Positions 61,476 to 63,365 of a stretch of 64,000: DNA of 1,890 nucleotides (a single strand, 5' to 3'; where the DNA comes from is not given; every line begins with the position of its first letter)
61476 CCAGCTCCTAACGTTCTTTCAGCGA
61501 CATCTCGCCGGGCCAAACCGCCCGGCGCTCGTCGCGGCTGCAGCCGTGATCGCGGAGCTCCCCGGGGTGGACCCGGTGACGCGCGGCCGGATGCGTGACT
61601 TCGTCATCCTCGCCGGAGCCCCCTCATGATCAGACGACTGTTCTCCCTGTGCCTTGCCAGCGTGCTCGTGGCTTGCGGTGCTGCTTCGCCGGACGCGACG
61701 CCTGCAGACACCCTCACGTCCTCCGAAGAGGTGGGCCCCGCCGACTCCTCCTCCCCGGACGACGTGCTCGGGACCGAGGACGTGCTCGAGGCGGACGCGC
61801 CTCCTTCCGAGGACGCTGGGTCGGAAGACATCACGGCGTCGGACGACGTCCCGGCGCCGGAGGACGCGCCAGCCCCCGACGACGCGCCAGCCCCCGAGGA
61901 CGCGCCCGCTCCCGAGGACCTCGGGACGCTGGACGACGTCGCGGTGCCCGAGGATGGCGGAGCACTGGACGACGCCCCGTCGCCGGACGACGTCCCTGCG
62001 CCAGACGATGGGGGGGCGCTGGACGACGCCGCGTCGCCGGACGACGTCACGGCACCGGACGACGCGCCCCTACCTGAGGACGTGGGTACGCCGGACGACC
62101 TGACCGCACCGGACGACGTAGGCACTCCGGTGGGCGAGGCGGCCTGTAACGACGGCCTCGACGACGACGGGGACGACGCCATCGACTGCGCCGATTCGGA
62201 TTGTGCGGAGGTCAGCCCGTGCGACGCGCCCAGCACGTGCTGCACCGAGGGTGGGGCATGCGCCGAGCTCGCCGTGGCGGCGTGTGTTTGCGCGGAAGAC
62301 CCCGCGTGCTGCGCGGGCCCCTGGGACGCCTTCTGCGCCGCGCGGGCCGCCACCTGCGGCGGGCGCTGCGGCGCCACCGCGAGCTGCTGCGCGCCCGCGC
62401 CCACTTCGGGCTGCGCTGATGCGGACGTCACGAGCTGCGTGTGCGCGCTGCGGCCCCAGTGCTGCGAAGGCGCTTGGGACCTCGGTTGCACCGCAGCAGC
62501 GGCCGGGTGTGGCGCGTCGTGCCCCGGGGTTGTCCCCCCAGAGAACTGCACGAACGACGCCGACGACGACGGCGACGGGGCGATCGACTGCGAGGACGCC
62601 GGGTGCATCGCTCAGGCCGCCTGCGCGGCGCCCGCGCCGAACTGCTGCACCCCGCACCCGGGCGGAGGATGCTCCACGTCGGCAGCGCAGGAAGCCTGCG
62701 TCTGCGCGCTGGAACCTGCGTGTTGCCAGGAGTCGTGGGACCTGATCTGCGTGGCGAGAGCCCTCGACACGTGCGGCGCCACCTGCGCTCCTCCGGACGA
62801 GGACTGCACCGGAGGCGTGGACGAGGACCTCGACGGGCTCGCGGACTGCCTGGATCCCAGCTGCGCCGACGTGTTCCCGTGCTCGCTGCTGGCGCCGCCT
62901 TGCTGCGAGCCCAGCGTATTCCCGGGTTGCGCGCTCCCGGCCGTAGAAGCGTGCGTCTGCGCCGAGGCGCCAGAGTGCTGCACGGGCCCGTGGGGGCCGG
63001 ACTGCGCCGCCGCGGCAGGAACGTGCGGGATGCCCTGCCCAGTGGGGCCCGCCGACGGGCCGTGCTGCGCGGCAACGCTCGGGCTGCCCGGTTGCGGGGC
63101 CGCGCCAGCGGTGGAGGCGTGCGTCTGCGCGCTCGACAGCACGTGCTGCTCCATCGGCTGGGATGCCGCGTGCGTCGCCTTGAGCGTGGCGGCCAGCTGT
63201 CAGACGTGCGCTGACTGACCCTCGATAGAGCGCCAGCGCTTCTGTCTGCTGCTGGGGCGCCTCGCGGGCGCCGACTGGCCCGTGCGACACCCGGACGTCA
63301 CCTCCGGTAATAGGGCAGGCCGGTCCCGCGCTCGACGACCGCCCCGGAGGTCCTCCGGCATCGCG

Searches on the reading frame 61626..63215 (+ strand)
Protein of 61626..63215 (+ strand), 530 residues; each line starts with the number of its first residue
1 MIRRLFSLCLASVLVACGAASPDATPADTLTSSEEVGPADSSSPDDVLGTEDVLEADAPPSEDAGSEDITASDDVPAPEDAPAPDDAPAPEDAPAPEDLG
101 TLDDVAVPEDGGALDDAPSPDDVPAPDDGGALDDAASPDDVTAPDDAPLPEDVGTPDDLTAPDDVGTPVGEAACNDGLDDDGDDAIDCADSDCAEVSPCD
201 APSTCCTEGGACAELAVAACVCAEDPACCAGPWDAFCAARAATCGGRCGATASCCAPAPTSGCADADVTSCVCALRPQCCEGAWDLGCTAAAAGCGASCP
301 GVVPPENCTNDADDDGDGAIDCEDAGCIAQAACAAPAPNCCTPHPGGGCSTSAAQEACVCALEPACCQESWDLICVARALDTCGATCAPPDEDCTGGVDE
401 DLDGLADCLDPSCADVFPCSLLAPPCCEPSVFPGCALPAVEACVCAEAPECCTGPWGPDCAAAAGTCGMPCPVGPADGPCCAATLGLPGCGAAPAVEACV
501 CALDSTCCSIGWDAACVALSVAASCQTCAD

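Call 3: search_protein_families(library=pfam, proteins=[window:61626-63215:+], max_evalue=1)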
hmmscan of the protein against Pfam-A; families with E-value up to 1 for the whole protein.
window:61626-63215:+ (530 aa): 1 family
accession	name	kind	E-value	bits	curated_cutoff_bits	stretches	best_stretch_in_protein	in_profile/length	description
PF20854.2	LED_rpt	-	0.0066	16.7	59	1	67-154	17-104/176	LED repeat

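Call 4: search_protein_families(library=ncbifam, proteins=[window:61626-63215:+], max_evalue=1)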
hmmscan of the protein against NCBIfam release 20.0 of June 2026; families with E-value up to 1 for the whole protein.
window:61626-63215:+ (530 aa): 1 family
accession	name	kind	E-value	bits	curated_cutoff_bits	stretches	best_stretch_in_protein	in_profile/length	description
NF033662.1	acid_disulf_rpt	repeat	3.6e-15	55.4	41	3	171-199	4-32/32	acidic double-disulfide repeat-containing protein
